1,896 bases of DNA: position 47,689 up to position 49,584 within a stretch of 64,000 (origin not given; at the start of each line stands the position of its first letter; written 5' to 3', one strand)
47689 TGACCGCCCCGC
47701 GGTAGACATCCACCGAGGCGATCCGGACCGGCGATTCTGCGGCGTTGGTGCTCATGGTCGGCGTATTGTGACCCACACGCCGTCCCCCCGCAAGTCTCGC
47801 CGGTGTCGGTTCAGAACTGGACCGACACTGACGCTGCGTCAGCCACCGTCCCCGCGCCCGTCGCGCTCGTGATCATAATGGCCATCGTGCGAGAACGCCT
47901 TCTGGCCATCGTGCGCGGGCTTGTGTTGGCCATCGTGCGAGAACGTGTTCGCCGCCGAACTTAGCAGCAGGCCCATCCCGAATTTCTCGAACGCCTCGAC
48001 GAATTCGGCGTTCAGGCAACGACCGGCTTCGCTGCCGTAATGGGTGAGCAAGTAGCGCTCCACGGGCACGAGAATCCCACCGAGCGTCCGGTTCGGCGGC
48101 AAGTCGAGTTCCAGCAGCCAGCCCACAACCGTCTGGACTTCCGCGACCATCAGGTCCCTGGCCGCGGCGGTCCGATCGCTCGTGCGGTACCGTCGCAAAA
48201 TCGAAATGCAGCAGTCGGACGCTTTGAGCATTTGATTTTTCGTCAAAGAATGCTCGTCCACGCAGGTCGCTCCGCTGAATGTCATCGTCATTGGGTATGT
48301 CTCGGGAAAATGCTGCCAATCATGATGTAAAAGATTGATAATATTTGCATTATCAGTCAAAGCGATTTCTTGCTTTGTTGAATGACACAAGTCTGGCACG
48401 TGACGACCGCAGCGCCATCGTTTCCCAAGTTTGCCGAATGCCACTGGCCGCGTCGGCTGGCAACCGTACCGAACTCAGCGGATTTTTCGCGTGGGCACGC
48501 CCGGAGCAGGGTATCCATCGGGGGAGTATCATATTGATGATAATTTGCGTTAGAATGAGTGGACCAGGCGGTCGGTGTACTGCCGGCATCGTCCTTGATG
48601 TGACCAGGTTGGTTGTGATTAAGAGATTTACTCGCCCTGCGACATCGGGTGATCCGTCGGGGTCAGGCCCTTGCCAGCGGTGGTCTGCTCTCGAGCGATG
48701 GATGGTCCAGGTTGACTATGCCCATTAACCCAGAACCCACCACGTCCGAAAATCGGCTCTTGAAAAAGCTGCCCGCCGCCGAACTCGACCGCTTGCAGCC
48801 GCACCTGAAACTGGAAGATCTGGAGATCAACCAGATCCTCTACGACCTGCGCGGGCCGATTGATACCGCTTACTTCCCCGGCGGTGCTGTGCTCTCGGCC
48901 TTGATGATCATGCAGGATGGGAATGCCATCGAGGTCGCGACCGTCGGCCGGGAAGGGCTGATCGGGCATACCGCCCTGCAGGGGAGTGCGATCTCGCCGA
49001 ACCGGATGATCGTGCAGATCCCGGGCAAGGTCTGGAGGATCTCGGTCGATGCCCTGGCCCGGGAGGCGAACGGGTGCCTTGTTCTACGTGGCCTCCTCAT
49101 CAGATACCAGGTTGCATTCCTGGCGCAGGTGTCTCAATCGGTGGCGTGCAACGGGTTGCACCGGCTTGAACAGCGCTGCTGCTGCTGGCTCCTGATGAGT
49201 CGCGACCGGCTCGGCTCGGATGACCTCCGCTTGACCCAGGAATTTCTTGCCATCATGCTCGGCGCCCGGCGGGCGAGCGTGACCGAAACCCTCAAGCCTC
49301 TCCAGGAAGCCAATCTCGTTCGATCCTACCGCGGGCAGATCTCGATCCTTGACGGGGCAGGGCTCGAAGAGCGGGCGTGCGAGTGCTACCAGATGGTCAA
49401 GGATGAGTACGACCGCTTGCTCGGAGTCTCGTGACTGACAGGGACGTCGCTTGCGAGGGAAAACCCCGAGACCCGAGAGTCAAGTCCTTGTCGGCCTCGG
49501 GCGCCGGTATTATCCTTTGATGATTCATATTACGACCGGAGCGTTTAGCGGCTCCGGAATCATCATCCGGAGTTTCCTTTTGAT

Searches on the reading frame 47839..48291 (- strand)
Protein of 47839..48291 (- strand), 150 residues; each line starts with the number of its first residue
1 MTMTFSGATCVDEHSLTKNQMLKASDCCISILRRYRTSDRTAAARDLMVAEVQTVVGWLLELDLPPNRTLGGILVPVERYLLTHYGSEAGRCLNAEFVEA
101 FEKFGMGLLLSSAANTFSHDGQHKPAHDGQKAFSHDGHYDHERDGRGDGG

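Call 4: search_protein_families(library=pfam, proteins=[window:47839-48291:-], max_evalue=0.01)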
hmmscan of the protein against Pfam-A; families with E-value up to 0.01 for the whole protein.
window:47839-48291:- (150 aa): 1 family
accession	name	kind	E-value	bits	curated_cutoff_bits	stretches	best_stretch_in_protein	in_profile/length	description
PF10284.14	Luciferase_3H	-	0.0024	18.4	25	1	86-139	9-60/66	Luciferase helical bundle domain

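Call 6: find_homologous_proteins(query=window:47839-48291:-)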
Query window:47839-48291:- (150 aa): 4 proteins with E <= 0.001 among 92 candidates.
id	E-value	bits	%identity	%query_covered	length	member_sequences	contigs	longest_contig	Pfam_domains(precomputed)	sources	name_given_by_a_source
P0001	1.5e-97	342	100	100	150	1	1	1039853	-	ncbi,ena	-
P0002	1.0e-25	109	57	63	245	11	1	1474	-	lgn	-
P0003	6.4e-19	86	55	58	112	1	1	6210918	-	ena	-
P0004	1.0e-17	83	46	61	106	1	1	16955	-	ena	-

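Call 10: find_encoding_contigs(protein=P0003, flank=5000)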
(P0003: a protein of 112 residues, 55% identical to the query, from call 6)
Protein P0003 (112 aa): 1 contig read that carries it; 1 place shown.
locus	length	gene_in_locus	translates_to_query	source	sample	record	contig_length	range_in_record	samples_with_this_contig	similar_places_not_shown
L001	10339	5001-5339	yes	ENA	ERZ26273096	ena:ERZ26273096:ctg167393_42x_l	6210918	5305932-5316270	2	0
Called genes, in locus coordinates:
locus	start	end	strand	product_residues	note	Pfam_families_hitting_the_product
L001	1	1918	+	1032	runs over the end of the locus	PF07635:PSCyt1, PF07583:PSCyt2, PF13385:Laminin_G_3, PF07587:PSD1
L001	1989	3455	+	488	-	PF07394:DUF1501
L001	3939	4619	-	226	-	PF13545:HTH_Crp_2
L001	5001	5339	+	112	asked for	-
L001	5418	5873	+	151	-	-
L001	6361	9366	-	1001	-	PF01565:FAD_binding_4, PF02913:FAD-oxidase_C, PF13183:Fer4_8, PF13534:Fer4_17, PF02754:CCG (weak)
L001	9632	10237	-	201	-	PF01227:GTP_cyclohydroI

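Call 11: find_encoding_contigs(protein=P0004, flank=5000)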
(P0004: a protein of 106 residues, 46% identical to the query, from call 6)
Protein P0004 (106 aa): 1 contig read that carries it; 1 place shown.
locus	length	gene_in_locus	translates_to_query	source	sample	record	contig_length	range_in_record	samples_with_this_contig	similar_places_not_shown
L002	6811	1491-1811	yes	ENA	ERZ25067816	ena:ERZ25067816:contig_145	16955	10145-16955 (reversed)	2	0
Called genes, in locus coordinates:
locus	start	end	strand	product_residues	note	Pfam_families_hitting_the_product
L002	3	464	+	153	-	?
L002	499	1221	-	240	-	PF13545:HTH_Crp_2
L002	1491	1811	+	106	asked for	-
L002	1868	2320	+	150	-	-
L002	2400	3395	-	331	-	PF12704:MacB_PCD, PF02687:FtsX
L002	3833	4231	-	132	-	-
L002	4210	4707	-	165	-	PF00005:ABC_tran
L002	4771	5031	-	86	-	-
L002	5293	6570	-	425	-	PF26002:Beta-barrel_AprE (faint), PF25954:Beta-barrel_RND_2 (faint)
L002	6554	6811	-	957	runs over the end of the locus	-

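Call 12: find_encoding_contigs(protein=P0002, flank=5000)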
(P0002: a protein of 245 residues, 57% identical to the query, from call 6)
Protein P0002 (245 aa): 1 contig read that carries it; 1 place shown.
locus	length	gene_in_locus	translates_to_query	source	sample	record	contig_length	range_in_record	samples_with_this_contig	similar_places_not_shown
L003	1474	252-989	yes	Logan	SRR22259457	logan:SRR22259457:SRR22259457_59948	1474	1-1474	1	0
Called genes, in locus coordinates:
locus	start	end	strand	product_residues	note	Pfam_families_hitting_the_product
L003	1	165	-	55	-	?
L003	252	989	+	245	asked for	-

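Call 17: find_related_loci(query=A1, collection=genome_contigs, flank=3000)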
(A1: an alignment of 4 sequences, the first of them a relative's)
Query A1 (150 aa) in genome_contigs; peptide patterns used: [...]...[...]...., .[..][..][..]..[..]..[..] (x = any residue, [..] = any of these).
42 stretches matched a pattern, but none encodes a relative of the query by tblastn (E <= 1e-3).

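Call 18: find_related_loci(query=A1, collection=metagenome_contigs, flank=3000)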
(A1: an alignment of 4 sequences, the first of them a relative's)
Query A1 (150 aa) in metagenome_contigs; peptide patterns used: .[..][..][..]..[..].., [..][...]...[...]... (x = any residue, [..] = any of these).
218 stretches matched a pattern; 1 encode a relative of the query (tblastn E <= 1e-3); 1 distinct loci.
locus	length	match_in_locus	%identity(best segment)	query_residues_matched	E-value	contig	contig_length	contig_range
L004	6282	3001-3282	56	16-109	2e-33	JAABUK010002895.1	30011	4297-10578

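Call 19: find_encoding_contigs(protein=P0001, flank=10000, max_places=3)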
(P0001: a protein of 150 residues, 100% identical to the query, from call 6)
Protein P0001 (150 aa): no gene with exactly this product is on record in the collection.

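Call 51: search_protein_families(library=ncbifam, proteins=[window:47839-48291:-, L001:5418-5873:+, L002:1868-2320:+], max_evalue=0.01)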
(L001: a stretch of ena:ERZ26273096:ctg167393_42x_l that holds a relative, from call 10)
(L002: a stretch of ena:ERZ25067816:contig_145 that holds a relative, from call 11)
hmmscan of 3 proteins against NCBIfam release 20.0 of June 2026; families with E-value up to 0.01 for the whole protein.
window:47839-48291:- (150 aa): 0 families

L001:5418-5873:+ (151 aa): 0 families

L002:1868-2320:+ (150 aa): 0 families

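Call 56: predict_structure(alignment_id=A5)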
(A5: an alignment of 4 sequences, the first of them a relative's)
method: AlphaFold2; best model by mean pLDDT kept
length: 150 residues; sequences in the alignment: 4
mean_pLDDT: 59.2   pTM: 0.39
mean pLDDT of the five models: 59.2, 55.8, 53.8, 53.8, 53.3
residues with pLDDT >= 90: 0; 70-90: 40; 50-70: 62; < 50: 48
segments of 3 or more residues with pLDDT < 50: 2-12, 67-72, 110-134, 148-150
pLDDT, mean of each block of 10 residues (from residue 1): 43 59 73 72 78 75 53 58 64 70 58 42 41 48 53
secondary structure, 60 per line:
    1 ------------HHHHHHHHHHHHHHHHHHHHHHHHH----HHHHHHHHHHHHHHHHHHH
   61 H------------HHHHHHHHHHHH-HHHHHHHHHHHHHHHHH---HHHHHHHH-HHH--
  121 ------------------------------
elements in order: H13-37 H42-61 H74-85 H87-103 H107-114

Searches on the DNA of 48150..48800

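Call 36: search_rna_families(source=window, start=48150, end=48800, threshold=evalue, max_evalue=10)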
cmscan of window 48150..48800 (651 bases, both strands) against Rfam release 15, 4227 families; matches with E-value up to 10: 1.
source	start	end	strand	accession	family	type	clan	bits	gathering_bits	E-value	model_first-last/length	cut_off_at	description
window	48314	48398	+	RF02407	snoR122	Gene; snRNA; snoRNA; CD-box;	-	18.6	36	1.9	1-74/74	no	Small nucleolar RNA snoR122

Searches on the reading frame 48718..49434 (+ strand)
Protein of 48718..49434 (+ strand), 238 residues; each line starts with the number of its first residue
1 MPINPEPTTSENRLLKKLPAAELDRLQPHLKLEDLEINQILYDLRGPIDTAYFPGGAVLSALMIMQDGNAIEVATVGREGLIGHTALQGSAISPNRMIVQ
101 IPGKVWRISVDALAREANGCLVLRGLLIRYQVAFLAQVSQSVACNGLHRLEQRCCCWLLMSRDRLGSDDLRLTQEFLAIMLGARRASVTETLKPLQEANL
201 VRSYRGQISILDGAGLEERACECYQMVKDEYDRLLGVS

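Call 4: search_protein_families(library=pfam, proteins=[window:48718-49434:+], max_evalue=0.01)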
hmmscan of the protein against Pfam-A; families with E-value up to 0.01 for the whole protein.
window:48718-49434:+ (238 aa): 2 families
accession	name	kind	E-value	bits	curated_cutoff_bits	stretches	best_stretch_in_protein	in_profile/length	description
PF13545.12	HTH_Crp_2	-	5.4e-14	52.3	27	1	152-218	1-69/70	Crp-like helix-turn-helix domain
PF01047.28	MarR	-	0.0017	18.6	24.6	0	172-205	18-51/59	MarR family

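Call 22: list_cluster_members(proteins=[P0001, window:48718-49434:+])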
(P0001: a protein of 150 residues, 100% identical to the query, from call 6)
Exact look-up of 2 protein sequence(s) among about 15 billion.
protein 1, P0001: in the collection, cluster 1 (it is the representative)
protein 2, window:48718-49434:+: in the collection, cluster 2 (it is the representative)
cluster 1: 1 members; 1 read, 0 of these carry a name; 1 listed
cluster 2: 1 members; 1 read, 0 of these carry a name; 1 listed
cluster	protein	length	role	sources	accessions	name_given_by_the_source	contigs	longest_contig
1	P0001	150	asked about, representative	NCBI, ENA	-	-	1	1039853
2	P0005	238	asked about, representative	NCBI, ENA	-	-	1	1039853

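Call 32: find_related_loci(query=A3, collection=genome_contigs, flank=2500)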
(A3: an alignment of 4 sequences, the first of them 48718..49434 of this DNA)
Query A3 (238 aa) in genome_contigs; peptide patterns used: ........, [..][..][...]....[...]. (x = any residue, [..] = any of these).
125 stretches matched a pattern; 19 encode a relative of the query (tblastn E <= 1e-3); 19 distinct loci.
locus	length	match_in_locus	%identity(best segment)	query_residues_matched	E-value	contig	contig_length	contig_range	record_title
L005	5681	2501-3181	64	12-237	6e-91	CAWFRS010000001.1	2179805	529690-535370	MAG: uncultured Planctomycetota bacterium isolate MFD09671.bin.2.141 genome assembly, contig: contig_11474, whole genome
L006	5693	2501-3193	63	5-236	6e-90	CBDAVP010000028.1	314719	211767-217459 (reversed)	MAG: Isosphaeraceae bacterium isolate ab275c91-d314-4fdd-9813-228e12e7990d genome assembly, contig: contig_28, whole gen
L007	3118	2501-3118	63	12-217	3e-80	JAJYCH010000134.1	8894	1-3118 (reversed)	MAG: Planctomycetota bacterium isolate BP9.bin39 NODE_16620_length_8894_cov_1.024410, whole genome shotgun sequence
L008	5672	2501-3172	63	12-236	1e-87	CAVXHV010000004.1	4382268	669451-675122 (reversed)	MAG: uncultured Planctomycetota bacterium isolate MFD04463.bin.2.228 genome assembly, contig: contig_17914, whole genome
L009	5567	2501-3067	65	47-236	4e-76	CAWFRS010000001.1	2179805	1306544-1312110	MAG: uncultured Planctomycetota bacterium isolate MFD09671.bin.2.141 genome assembly, contig: contig_11474, whole genome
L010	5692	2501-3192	60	5-236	3e-73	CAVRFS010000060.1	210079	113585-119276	MAG: uncultured Planctomycetota bacterium isolate MFD04463.bin.2.108 genome assembly, contig: contig_47476, whole genome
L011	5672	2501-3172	65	12-236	8e-90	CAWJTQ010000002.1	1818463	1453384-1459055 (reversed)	MAG: uncultured Isosphaeraceae bacterium isolate MFD04463.bin.2.81 genome assembly, contig: contig_15777, whole genome s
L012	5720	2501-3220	45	4-236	3e-64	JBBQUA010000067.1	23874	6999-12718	MAG: Hyphomicrobiales bacterium isolate Co_metawrap_1873 Cmw_1873_k141_24359118_length_23874_cov_12.9770, whole genome s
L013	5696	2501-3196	45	5-236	2e-63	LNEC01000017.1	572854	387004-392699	MAG: Bradyrhizobiaceae bacterium Ga0074131 Ga0074131_114.1, whole genome shotgun sequence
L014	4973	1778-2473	45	5-236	2e-63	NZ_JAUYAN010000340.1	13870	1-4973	MAG: Bradyrhizobium sp. isolate C18_metabat.bin.89 C18_k141_443058, whole genome shotgun sequence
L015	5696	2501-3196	46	5-236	1e-62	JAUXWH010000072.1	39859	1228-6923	MAG: Bradyrhizobium sp. isolate C15_maxbin.089_sub C15_k141_128099, whole genome shotgun sequence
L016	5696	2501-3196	44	5-236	6e-62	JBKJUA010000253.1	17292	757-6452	MAG: Bradyrhizobium sp. isolate ant_bin.644 k117_3104424, whole genome shotgun sequence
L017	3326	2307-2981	46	12-236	4e-62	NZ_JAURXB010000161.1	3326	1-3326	MAG: Bradyrhizobium sp. isolate E10_concoct.bin.67 E10_k141_120286, whole genome shotgun sequence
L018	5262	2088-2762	46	12-236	4e-61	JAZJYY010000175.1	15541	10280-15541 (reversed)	MAG: Pseudomonadota bacterium isolate ADI_H2L1_1_122_18_3-bin002 ADIH2L11_B002_0_000000000175, whole genome shotgun sequ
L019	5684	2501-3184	44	9-236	4e-61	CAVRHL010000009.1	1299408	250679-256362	MAG: uncultured Alphaproteobacteria bacterium isolate MFD05521.bin.2.54 genome assembly, contig: contig_6323, whole geno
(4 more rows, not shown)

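Call 51: search_protein_families(library=ncbifam, proteins=[window:48718-49434:+], max_evalue=0.01)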
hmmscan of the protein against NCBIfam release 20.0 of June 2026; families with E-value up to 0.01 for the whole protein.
window:48718-49434:+ (238 aa): 0 families

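Call 70: search_solved_structures(query=window:48718-49434:+, max_evalue=0.01, show_alignments=2)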
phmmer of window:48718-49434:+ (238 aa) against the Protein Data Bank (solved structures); distinct sequences matched with E-value up to 0.01: 2.
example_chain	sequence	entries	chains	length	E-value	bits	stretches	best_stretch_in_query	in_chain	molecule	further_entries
3dv8_A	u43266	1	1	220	1.8e-05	27.5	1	149-217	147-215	transcriptional regulator, Crp/Fnr family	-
2zcw_A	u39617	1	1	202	0.00023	23.9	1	41-220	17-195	Transcriptional regulator, FNR/CRP family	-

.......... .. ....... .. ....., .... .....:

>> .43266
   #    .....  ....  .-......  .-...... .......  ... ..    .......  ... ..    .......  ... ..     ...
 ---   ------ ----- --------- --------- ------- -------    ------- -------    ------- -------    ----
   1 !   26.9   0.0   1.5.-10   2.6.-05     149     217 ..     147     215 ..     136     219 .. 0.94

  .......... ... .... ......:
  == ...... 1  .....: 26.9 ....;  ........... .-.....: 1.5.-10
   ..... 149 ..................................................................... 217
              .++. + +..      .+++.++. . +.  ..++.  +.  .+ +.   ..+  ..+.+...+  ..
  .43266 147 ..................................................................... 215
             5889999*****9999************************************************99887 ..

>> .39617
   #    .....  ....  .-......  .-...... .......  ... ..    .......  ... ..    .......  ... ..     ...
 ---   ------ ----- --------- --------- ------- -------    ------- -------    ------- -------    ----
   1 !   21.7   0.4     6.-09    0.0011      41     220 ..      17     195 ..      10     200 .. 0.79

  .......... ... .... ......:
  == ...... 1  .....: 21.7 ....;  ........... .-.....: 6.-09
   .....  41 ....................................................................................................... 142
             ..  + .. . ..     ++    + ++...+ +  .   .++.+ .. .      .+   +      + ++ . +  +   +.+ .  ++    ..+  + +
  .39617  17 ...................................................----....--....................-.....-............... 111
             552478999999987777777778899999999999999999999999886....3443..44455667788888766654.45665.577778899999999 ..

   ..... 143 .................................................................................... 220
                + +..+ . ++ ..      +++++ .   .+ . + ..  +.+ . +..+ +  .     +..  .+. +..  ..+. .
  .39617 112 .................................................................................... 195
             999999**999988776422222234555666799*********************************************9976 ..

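Call 72: find_homologous_proteins(query=window:48718-49434:+, max_evalue=1e-40)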
Query window:48718-49434:+ (238 aa): 2104 proteins with E <= 1e-40 among 4296 candidates; the best 120 are listed.
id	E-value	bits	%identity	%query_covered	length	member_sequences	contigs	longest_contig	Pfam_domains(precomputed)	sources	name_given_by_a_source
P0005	8.7e-153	524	100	100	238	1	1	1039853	PF13545.13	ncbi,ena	-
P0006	9.6e-97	341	66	99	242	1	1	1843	PF13545.13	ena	-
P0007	1.4e-96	340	68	99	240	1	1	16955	PF13545.13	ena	-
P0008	4.7e-94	332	64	99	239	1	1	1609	PF13545.13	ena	-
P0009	3.7e-90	319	65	98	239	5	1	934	PF13545.13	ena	-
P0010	1.1e-89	318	66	98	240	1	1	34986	PF13545.13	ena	-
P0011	3.4e-89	316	66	95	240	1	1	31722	PF13545.13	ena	-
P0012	4.6e-89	316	64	99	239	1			PF13545.13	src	-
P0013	5.0e-89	316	65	98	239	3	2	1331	PF13545.13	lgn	-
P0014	7.0e-89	315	65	95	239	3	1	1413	PF13545.13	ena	-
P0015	7.4e-89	315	65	97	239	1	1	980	PF13545.13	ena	-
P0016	7.7e-89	315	66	99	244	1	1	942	PF13545.13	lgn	-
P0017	9.3e-89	315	65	99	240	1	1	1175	PF13545.13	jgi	jgi:CRP-like cAMP-binding protein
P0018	1.5e-88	314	64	95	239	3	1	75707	PF13545.13,PF00027.36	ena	-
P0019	2.1e-88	314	65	97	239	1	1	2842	PF13545.13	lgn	-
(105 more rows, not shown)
